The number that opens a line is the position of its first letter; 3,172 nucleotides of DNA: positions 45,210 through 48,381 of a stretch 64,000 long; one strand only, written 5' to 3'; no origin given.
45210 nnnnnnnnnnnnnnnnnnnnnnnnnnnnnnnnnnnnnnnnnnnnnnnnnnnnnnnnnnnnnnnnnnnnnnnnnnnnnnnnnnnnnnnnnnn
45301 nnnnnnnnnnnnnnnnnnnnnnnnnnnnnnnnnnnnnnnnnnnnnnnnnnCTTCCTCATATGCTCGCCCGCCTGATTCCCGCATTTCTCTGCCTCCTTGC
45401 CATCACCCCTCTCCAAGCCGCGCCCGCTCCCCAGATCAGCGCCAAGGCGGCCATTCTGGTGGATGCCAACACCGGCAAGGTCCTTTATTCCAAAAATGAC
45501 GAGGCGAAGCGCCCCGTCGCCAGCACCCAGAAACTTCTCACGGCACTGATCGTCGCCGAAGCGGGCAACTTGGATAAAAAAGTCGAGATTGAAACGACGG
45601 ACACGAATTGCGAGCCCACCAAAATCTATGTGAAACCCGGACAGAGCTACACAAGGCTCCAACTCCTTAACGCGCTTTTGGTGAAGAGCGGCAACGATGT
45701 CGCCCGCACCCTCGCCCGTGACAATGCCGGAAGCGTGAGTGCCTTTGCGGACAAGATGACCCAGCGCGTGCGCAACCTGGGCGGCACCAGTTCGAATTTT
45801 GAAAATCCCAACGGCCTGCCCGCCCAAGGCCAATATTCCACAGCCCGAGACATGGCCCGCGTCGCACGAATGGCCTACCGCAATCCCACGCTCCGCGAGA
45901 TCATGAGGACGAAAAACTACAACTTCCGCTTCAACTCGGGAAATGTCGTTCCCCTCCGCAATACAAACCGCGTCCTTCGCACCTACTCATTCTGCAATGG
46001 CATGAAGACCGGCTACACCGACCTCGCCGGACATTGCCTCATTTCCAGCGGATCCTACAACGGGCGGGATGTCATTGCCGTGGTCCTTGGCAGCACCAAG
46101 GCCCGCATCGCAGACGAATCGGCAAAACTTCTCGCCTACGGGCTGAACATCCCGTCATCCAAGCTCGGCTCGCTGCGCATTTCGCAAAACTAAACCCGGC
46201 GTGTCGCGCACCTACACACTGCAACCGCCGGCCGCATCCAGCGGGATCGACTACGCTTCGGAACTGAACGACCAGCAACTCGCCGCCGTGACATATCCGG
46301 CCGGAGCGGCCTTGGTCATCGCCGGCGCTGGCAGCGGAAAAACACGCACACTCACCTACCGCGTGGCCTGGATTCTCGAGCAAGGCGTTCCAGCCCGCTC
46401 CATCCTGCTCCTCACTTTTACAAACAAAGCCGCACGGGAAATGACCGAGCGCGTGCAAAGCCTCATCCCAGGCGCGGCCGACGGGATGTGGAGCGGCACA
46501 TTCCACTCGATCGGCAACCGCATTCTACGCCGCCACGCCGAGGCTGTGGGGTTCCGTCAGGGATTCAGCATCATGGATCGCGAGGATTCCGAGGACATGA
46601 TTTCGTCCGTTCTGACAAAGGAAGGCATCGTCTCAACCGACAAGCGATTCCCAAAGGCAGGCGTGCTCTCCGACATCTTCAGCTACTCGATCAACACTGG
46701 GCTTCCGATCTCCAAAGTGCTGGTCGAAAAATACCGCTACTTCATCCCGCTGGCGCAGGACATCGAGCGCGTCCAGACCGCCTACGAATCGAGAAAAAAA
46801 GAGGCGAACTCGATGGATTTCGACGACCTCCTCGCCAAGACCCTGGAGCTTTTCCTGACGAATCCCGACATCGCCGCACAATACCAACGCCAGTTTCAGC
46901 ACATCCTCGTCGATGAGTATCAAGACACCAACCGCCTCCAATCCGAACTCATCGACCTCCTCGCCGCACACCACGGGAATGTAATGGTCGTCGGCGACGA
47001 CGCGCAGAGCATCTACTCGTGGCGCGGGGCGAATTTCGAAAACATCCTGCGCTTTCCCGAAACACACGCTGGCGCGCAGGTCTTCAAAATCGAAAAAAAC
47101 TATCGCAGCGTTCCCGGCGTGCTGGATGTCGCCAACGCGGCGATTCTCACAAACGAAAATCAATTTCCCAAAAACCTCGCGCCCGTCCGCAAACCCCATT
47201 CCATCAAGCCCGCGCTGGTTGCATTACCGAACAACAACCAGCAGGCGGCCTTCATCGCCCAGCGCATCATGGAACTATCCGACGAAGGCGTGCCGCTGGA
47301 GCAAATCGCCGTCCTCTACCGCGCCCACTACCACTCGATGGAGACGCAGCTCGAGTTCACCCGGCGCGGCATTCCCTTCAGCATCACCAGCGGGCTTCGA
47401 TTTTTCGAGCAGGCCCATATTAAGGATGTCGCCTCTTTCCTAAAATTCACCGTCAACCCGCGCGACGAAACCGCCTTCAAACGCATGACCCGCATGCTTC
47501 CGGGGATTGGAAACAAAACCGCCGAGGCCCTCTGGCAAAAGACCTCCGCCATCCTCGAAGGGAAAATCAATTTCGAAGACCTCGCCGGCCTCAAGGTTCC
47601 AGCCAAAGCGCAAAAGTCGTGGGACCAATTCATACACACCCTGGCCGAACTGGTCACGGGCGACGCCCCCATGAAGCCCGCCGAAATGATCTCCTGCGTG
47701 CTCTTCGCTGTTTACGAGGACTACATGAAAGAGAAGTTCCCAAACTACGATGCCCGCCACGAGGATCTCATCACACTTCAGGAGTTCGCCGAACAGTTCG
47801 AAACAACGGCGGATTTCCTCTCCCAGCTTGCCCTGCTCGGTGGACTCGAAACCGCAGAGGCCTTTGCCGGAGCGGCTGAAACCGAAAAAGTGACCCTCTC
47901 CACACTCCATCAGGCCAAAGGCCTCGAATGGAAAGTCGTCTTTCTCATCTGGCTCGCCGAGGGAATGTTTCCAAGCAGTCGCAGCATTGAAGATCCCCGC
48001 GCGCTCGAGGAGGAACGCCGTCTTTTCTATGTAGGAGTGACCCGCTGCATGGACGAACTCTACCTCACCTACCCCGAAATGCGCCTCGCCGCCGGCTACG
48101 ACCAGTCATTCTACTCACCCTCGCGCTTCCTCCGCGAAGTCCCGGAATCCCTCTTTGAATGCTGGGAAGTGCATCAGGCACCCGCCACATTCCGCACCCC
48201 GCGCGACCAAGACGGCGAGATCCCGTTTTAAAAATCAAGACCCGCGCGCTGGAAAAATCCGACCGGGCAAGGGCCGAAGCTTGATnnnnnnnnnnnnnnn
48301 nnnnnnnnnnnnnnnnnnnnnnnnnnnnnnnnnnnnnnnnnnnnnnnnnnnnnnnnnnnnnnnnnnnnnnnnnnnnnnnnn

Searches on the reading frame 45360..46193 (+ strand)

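Call 8: search_protein_families(library=pfam, proteins=[window:45360-46193:+], max_evalue=0.001)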
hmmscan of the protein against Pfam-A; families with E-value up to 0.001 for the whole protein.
window:45360-46193:+ (277 aa): 3 families
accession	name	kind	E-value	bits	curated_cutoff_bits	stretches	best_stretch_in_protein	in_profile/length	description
PF00768.25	Peptidase_S11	-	4.4e-59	200.3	27.6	1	20-245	4-237/239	D-alanyl-D-alanine carboxypeptidase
PF13354.11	Beta-lactamase2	-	6.2e-08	32.7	22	1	34-185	5-167/214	Beta-lactamase enzyme family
PF02113.21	Peptidase_S13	-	2.5e-05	23.7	22.8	1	24-80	12-68/444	D-Ala-D-Ala carboxypeptidase 3 (S13) family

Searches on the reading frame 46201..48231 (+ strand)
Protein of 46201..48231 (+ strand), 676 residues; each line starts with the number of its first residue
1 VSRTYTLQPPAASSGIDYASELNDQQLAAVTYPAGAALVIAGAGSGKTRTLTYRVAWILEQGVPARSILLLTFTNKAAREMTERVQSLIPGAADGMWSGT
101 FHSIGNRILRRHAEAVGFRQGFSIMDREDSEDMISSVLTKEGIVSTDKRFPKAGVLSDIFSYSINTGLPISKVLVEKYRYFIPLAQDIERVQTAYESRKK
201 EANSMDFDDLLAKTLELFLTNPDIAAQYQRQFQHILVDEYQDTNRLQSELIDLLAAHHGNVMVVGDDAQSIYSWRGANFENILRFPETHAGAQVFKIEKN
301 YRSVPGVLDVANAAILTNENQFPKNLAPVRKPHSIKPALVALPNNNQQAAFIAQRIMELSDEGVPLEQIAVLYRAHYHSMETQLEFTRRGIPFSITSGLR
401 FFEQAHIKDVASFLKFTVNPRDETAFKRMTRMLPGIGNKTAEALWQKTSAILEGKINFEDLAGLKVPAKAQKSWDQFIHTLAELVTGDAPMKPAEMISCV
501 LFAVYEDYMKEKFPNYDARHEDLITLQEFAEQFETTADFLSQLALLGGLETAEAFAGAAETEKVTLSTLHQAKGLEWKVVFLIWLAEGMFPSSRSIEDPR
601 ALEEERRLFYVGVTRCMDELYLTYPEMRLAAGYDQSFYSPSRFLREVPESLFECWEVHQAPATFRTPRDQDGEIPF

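Call 8: search_protein_families(library=pfam, proteins=[window:46201-48231:+], max_evalue=0.001)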
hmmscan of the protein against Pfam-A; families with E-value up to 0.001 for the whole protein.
window:46201-48231:+ (676 aa): 7 families
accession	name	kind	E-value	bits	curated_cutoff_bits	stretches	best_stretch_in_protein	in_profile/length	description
PF00580.27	UvrD-helicase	-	9.7e-81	271.8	23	1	22-288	1-269/271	UvrD/REP helicase N-terminal domain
PF13361.12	UvrD_C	-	4.2e-53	181.4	25.6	1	296-624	2-347/350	UvrD-like helicase C-terminal domain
PF13245.12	AAA_19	-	7.1e-24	84.9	25.1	1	28-273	3-132/134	AAA domain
PF13604.12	AAA_30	-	4.9e-09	36.6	27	1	22-85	2-66/191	AAA domain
PF13538.12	UvrD_C_2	-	7.2e-09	35.8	27.4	1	564-622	2-51/52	UvrD-like helicase C-terminal domain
PF01443.25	Viral_helicase1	-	2e-05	25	21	0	230-292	58-116/228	Viral superfamily 1 RNA helicase core domain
PF13401.12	AAA_22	-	0.00029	21.6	27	0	223-290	49-114/130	AAA domain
